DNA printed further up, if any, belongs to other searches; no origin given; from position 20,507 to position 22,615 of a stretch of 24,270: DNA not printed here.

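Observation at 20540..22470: Single-gene SF2 helicase with unrecognised C-terminal domain in the P4 psu-int cargo hotspot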

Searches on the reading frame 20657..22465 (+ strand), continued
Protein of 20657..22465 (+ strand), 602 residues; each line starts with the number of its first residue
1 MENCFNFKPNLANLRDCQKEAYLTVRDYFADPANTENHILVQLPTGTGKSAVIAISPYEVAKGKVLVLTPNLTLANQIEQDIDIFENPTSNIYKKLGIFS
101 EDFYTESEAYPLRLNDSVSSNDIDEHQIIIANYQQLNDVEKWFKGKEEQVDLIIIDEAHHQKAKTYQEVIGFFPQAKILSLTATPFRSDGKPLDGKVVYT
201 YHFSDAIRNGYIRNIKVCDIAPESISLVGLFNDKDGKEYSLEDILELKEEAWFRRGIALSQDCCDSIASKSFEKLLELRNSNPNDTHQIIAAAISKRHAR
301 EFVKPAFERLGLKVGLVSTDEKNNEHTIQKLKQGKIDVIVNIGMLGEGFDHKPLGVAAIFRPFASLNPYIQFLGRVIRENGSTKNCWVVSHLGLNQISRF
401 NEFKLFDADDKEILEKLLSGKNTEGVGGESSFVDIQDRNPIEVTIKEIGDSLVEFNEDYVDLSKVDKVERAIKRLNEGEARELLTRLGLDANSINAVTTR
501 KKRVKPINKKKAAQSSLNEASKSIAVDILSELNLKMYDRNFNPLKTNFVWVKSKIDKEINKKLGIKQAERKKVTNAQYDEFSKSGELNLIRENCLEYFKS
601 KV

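Call 73: search_protein_families(library=pfam, proteins=[L012:3-413:+, L012:410-1426:+, L013:2106-3845:+, L013:3835-6171:+, L017:8912-10780:+, L018:238-3147:-, L018:3144-6656:-, L016:2241-3368:-, L022:7797-8588:+, L021:7875-8423:+], max_evalue=0.001)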
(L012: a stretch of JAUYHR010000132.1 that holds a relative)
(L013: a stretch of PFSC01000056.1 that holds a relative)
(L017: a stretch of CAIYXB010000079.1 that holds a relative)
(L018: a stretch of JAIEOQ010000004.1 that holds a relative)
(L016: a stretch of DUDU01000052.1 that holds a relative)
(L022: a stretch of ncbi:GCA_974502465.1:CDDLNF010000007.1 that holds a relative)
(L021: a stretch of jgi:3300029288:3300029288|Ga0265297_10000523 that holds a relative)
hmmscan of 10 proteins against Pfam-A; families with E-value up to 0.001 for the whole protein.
L012:3-413:+ (136 aa): 1 family
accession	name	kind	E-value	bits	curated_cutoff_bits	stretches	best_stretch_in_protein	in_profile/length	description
PF00145.23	DNA_methylase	-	3.8e-30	105.9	22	1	3-126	186-324/324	C-5 cytosine-specific DNA methylase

L012:410-1426:+ (338 aa): 1 family
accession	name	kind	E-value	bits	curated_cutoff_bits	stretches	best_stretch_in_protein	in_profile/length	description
PF09019.17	EcoRII-C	-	0.00099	19.7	25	0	193-313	25-149/165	EcoRII C terminal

L013:2106-3845:+ (579 aa): 3 families
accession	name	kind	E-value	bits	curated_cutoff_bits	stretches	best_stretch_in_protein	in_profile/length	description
PF01555.25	N6_N4_Mtase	-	7e-35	121.4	26.7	1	89-421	1-206/221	DNA methylase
PF02086.21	MethyltransfD12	-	3.3e-06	27.4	22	1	42-128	133-218/253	D12 class N6 adenine-specific DNA methyltransferase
PF03602.21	Cons_hypoth95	-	2.1e-05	24.7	24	0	73-103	99-128/182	Conserved hypothetical protein 95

L013:3835-6171:+ (778 aa): 3 families
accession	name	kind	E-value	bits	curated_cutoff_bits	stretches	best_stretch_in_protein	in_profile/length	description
PF04851.21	ResIII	-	1.1e-19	71.4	22.5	1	3-192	2-163/164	Type III restriction enzyme, res subunit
PF18766.7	SWI2_SNF2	-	2.8e-07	30.9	26.7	1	9-196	2-160/221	SWI2/SNF2 ATPase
PF00270.35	DEAD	-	3e-05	24.2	26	1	24-192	12-161/167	DEAD/DEAH box helicase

L017:8912-10780:+ (622 aa): 1 family
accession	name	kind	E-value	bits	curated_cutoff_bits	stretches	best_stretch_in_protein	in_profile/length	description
PF19614.4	DUF6119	-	1.8e-30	106.6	27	1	59-574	28-489/524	Family of unknown function (DUF6119)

L018:238-3147:- (969 aa): 1 family
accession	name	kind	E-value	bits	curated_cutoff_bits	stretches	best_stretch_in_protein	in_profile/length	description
PF06634.17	DUF1156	-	2.1e-31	108.3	24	1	15-90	1-73/73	Protein of unknown function (DUF1156)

L018:3144-6656:- (1170 aa): 6 families
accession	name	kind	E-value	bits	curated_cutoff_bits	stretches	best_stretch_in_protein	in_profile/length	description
PF00271.37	Helicase_C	-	8.3e-24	84.4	23.5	1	496-599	11-110/110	Helicase conserved C-terminal domain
PF13020.12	NOV_C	-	9.8e-19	67.7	22.1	1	1044-1132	1-85/91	Protein NO VEIN, C-terminal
PF04851.21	ResIII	-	2.8e-14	53.8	22.5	1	104-271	3-163/164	Type III restriction enzyme, res subunit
PF00176.29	SNF2-rel_dom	-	7.8e-14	51.9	24.9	1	125-352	20-257/290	SNF2-related domain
PF00270.35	DEAD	-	6.2e-09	36.2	26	1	124-271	16-161/167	DEAD/DEAH box helicase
PF16203.11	ERCC3_RAD25_C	-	1.9e-05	24.5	27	1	498-616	58-174/248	ERCC3/RAD25/XPB C-terminal helicase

L016:2241-3368:- (375 aa): 1 family
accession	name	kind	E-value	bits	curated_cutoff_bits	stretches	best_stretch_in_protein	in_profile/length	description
PF14072.11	DndB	-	1.2e-15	57.9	29.1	1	8-151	2-145/338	DNA-sulfur modification-associated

L022:7797-8588:+ (263 aa): 1 family
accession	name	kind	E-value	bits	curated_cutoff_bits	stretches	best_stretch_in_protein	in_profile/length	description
PF14288.11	FKS1_dom1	-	0.00063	20.5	27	0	144-175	75-106/111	1,3-beta-glucan synthase subunit FKS1, domain-1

L021:7875-8423:+ (182 aa): 0 families

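Call 75: search_dna_similar(query=window:20657-22462:+, collection=phages, mode=protein, max_evalue=1e-10, max_rows=15)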
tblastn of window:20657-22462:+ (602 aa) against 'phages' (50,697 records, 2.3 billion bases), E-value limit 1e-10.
Records with a match: 124; places in all: 124; records where one place covers at least 80% of the query: 0.
Best place of each record, by identity: <60% 124.
By first word of the organism name: Streptococcus 59; Klebsiella 18; Acinetobacter 10; Listeria 7; Bacteriophage 5; Betalipothrixvirus 4; Gordonia 3; Sulfolobus 3; Bacillus 2; Rhodobacter 1; and 12 more.
By host as written in the record: Streptococcus thermophilus 15; Klebsiella pneumoniae 14; - 13; Streptococcus thermophilus ST64985 7; Acinetobacter baumannii 5; Streptococcus thermophilus DGCC7854 4; Streptococcus thermophilus ST68757 3; Gordonia terrae 3612 2; and 49 more.
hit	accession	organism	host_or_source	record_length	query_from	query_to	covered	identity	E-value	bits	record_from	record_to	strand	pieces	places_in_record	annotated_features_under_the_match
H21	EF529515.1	Streptococcus phage 858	Streptococcus thermophilus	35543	13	437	71%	25.4%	9e-12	74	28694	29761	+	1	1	orf37 | orf36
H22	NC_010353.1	Streptococcus phage 858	Streptococcus thermophilus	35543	13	437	71%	25.4%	9e-12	74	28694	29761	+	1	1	DNA helicase | Sak4-like ssDNA annealing protein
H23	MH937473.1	Streptococcus phage CHPC929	Streptococcus thermophilus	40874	13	437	71%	25.4%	9e-12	74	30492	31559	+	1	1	DNA helicase | NTP-binding protein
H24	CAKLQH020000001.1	Acinetobacter phage MD-2021a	not known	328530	41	466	71%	24.4%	2e-18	96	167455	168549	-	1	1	uvrB_1: UvrABC system protein B (excinuclease ABC subunit B)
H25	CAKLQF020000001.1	Acinetobacter phage MD-2021a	not known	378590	41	466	71%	24.4%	2e-18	96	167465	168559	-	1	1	uvrB_1: UvrABC system protein B (excinuclease ABC subunit B)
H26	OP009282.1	Rhodobacter phage RcMotherGoose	Rhodobacter capsulatus YW1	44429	18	389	62%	27.5%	2e-14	83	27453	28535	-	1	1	helicase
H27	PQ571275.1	Bacteroides phage BS-TP2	Bacteroides salyersiae BG8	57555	14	410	66%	25.8%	7e-17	91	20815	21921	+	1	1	DNA helicase | HNH endonuclease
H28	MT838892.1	Bacteriophage sp.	human fecal samples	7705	15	410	66%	25.5%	4e-16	89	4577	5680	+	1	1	record has no annotation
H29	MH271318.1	Gordonia phage Trine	Gordonia terrae 3612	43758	41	443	67%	24.8%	2e-11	74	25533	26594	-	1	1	32: DNA helicase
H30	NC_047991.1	Gordonia phage Trine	Gordonia terrae 3612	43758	41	443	67%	24.8%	2e-11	74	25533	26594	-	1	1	32: DNA helicase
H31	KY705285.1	Streptococcus phage P9852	Streptococcus thermophilus ST64985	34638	13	393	63%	26.2%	1e-11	74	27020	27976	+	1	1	helicase | DNA binding protein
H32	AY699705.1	Streptococcus phage 2972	Streptococcus thermophilus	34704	13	393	63%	25.7%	4e-11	72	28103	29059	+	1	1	helicase | hypothetical protein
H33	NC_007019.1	Streptococcus phage 2972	Streptococcus thermophilus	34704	13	393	63%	25.7%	4e-11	72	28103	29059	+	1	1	DNA helicase | Sak4-like ssDNA annealing protein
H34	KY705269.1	Streptococcus phage P7572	Streptococcus thermophilus ST68757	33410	13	393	63%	25.7%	4e-11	72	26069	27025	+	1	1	helicase | DNA binding protein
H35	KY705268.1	Streptococcus phage P7571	Streptococcus thermophilus ST68757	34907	13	393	63%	25.7%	4e-11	72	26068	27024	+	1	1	helicase | DNA binding protein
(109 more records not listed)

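Call 76: search_dna_similar(query=window:20657-22462:+, collection=plasmids, mode=protein, max_evalue=1e-10, max_rows=15)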
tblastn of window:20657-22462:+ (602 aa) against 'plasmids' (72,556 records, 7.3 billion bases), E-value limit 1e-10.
Records with a match: 132; places in all: 134; records where one place covers at least 80% of the query: 38.
Best place of each record, by identity: <60% 132.
By first word of the organism name: Klebsiella 14; Bacillus 10; Rhizobium 6; Acinetobacter 6; Salmonella 5; Leptospira 5; Nostoc 5; Rhodococcus 4; Xanthomonas 4; Pseudomonas 4; and 43 more.
By predicted mobility (MOB-suite, as given by PLSDB): non-mobilizable 66; conjugative 34; mobilizable 32.
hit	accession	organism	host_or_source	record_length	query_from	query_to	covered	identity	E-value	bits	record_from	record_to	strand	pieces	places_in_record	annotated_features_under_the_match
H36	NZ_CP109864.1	Paracoccus aminovorans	bacteria,human fecal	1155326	14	601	98%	36.0%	3e-91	315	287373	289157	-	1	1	record has no annotation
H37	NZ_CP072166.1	Rhizobium sp. B21/90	Himalayan blackberry,cell culture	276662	13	569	93%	35.4%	2e-91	315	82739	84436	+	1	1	DEAD/DEAH box helicase family protein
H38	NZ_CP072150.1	Rhizobium sp. K1/93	Himalayan blackberry,cell culture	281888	13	569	93%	35.4%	7e-91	314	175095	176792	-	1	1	DEAD/DEAH box helicase family protein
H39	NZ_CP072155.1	Rhizobium sp. K15/93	Himalayan blackberry,cell culture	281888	13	569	93%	35.4%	7e-91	314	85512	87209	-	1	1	DEAD/DEAH box helicase family protein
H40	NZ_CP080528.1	Mesorhizobium sp. AR07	Oxytropis sp.,Cell culture,root nodule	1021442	14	572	93%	35.1%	2e-85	298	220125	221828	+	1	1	record has no annotation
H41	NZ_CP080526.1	Mesorhizobium sp. AR07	Oxytropis sp.,Cell culture,root nodule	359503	14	572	93%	35.1%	3e-85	298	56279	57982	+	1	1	DEAD/DEAH box helicase family protein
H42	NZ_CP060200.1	Aminobacter sp. MDW-2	cell culture,soil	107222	13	578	94%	34.6%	2e-89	310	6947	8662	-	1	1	DEAD/DEAH box helicase family protein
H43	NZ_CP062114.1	Aminobacter sp. SR38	bacterial pure culture,soil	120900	13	578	94%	34.6%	2e-89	310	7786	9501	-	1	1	DEAD/DEAH box helicase family protein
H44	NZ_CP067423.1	Skermanella sp. TT6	Homo sapiens,single cell,skin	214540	13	578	94%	34.6%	2e-89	310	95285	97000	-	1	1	DEAD/DEAH box helicase family protein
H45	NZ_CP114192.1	Aminobacter sp. NyZ550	-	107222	13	578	94%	34.6%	3e-89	309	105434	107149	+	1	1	none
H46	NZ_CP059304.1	Acinetobacter baumannii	Homo sapiens,blood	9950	10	602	99%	32.2%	2e-72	260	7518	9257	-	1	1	DEAD/DEAH box helicase family protein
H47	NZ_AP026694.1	Rhodococcus qingshengii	cruid oil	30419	12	577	94%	33.3%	1e-81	288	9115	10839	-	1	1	DEAD/DEAH box helicase family protein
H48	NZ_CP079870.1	Mycobacterium sp. SMC-4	Homo sapiens,sputum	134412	14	577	94%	33.4%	3e-78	278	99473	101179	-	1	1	DEAD/DEAH box helicase family protein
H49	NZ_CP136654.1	Rhodococcus qingshengii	cell culture,soil from Antarctica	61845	12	577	94%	33.2%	2e-81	286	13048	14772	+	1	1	DEAD/DEAH box helicase family protein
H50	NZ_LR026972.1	Acinetobacter baumannii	Homo sapiens,wound swab sample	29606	1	577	96%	32.3%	2e-76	272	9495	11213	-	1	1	DEAD/DEAH box helicase family protein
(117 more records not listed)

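Call 77: get_annotated_region(hit=H46, flank=5000)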
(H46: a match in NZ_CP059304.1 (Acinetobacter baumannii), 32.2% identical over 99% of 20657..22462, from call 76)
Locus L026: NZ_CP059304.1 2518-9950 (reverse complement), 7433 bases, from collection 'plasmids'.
description: Acinetobacter baumannii strain AC1633 plasmid pAC1633-3, complete sequence
organism: Acinetobacter baumannii (NCBI taxid 470)
taxonomy: Bacteria; Pseudomonadota; Gammaproteobacteria; Moraxellales; Moraxellaceae; Acinetobacter; Acinetobacter baumannii
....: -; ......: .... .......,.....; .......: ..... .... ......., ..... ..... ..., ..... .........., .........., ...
typing (MOB-suite, as given by PLSDB): mobilizable; replicon rep_cluster_1283; relaxase MOBQ
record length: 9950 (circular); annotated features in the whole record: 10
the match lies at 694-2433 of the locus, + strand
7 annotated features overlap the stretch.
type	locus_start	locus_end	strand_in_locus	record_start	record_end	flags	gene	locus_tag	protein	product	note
CDS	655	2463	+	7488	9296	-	-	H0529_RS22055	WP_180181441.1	DEAD/DEAH box helicase family protein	-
CDS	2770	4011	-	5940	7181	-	-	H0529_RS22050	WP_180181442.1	HipA domain-containing protein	-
CDS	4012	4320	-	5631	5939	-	-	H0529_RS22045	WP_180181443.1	helix-turn-helix domain-containing protein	-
CDS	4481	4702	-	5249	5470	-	-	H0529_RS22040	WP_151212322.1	hypothetical protein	-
CDS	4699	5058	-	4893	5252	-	-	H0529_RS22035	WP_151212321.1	hypothetical protein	-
CDS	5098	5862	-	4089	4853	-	-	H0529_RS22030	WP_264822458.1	MobA/MobL family protein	-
CDS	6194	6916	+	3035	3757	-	-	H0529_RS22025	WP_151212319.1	hypothetical protein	-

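Call 78: get_annotated_region(hit=H47, flank=5000)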
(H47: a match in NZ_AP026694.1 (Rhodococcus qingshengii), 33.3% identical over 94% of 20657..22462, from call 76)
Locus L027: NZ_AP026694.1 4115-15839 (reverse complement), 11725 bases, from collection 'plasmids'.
description: Rhodococcus qingshengii strain N9T-4 plasmid pN9T4-3, complete sequence
organism: Rhodococcus qingshengii (NCBI taxid 334542)
taxonomy: Bacteria; Actinomycetota; Actinomycetes; Mycobacteriales; Nocardiaceae; Rhodococcus; Rhodococcus qingshengii
host: -; source: cruid oil; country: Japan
typing (MOB-suite, as given by PLSDB): non-mobilizable; replicon rep_cluster_1626
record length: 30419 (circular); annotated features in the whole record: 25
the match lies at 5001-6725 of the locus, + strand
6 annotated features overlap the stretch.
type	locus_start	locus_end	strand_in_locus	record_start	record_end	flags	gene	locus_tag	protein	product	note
CDS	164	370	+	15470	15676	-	-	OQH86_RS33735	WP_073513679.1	hypothetical protein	-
CDS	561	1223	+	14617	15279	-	-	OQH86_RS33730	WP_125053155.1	GNAT family N-acyltransferase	-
CDS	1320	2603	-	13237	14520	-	-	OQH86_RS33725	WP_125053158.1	IS256 family transposase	-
CDS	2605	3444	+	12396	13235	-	-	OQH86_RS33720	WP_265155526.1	ThiF family adenylyltransferase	-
CDS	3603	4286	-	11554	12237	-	-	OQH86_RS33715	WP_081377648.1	recombinase family protein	GO:0006310 - DNA recombination [Evidence IEA]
CDS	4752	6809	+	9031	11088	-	-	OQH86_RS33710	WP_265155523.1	DEAD/DEAH box helicase family protein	-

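Call 79: get_annotated_region(hit=H37, flank=5000)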
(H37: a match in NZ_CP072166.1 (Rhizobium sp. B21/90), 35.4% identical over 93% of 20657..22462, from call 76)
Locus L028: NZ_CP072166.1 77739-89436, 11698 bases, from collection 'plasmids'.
description: Rhizobium sp. B21/90 plasmid unnamed2, complete sequence
organism: Rhizobium sp. B21/90 (NCBI taxid 2819993)
taxonomy: Bacteria; Pseudomonadota; Alphaproteobacteria; Hyphomicrobiales; Rhizobiaceae; Rhizobium; Rhizobium sp. B21/90
host: -; source: Himalayan blackberry,cell culture; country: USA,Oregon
typing (MOB-suite, as given by PLSDB): conjugative; relaxase MOBQ; mating-pair formation MPF_T
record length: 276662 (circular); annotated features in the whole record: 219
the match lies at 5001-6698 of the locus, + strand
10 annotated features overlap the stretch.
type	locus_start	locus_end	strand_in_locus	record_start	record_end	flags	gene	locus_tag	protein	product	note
CDS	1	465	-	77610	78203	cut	-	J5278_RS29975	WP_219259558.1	AAA family ATPase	-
CDS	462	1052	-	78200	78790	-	-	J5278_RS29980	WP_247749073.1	3'-5' exonuclease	-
CDS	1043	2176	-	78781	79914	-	-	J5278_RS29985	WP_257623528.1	radical SAM protein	-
CDS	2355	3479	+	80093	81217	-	-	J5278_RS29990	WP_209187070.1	IS5 family transposase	-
CDS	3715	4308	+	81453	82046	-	-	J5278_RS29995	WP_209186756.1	hypothetical protein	-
CDS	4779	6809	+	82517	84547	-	-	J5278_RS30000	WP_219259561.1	DEAD/DEAH box helicase family protein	-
CDS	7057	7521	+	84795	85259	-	-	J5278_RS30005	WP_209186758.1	hypothetical protein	-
CDS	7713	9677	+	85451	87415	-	-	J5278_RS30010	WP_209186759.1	ATP-binding protein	-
CDS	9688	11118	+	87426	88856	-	-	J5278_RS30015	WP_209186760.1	Shedu immune nuclease family protein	-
CDS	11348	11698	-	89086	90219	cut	-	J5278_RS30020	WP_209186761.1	RHE_PE00001 family protein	-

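Call 86: search_protein_families(library=phrogs, proteins=[window:20657-22462:+], max_evalue=0.001)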
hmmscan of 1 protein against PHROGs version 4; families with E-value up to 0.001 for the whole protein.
window:20657-22462:+ (602 aa): 5 families
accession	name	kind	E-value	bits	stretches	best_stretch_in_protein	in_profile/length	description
phrog_16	-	DNA, RNA and nucleotide metabolism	1.9e-57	196.2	1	13-535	272-704/986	DNA helicase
phrog_6819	-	DNA, RNA and nucleotide metabolism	2.7e-09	37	1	33-162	33-147/645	Holliday junction branch migration helicase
phrog_62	-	DNA, RNA and nucleotide metabolism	4.7e-09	35.2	1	13-189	696-853/1881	DNA helicase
phrog_16259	-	DNA, RNA and nucleotide metabolism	5.7e-09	36.7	1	21-171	114-246/330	DNA helicase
phrog_9690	-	DNA, RNA and nucleotide metabolism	9.6e-06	25.8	0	121-385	16-262/306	DNA helicase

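Call 88: find_encoding_contigs(protein=P0007, flank=5000, max_places=2)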
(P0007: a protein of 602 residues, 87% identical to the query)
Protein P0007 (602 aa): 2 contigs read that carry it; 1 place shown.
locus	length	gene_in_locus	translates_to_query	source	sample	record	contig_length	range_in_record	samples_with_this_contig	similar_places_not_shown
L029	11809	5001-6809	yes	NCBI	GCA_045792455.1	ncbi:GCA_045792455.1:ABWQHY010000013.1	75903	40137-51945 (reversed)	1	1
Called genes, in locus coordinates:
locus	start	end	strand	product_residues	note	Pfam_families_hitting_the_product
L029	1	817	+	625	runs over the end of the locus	PF08495:FIST, PF10442:FIST_C, PF00015:MCPsignal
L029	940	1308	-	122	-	-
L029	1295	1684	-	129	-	-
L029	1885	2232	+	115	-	PF07377:DUF1493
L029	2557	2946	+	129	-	PF13279:4HBT_2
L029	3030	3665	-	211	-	-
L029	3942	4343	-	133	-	PF23296:DUF7079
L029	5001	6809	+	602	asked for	PF00270:DEAD, PF04851:ResIII, PF18766:SWI2_SNF2, PF00271:Helicase_C (weak)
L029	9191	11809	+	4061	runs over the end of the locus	PF22783:BapA_N, PF12245:Big_3_2 (faint), PF19077:Big_13 (weak), PF19077:Big_13, PF17936:Big_6 (weak), PF19077:Big_13, PF17936:Big_6 (weak), PF19077:Big_13 (weak), +6 more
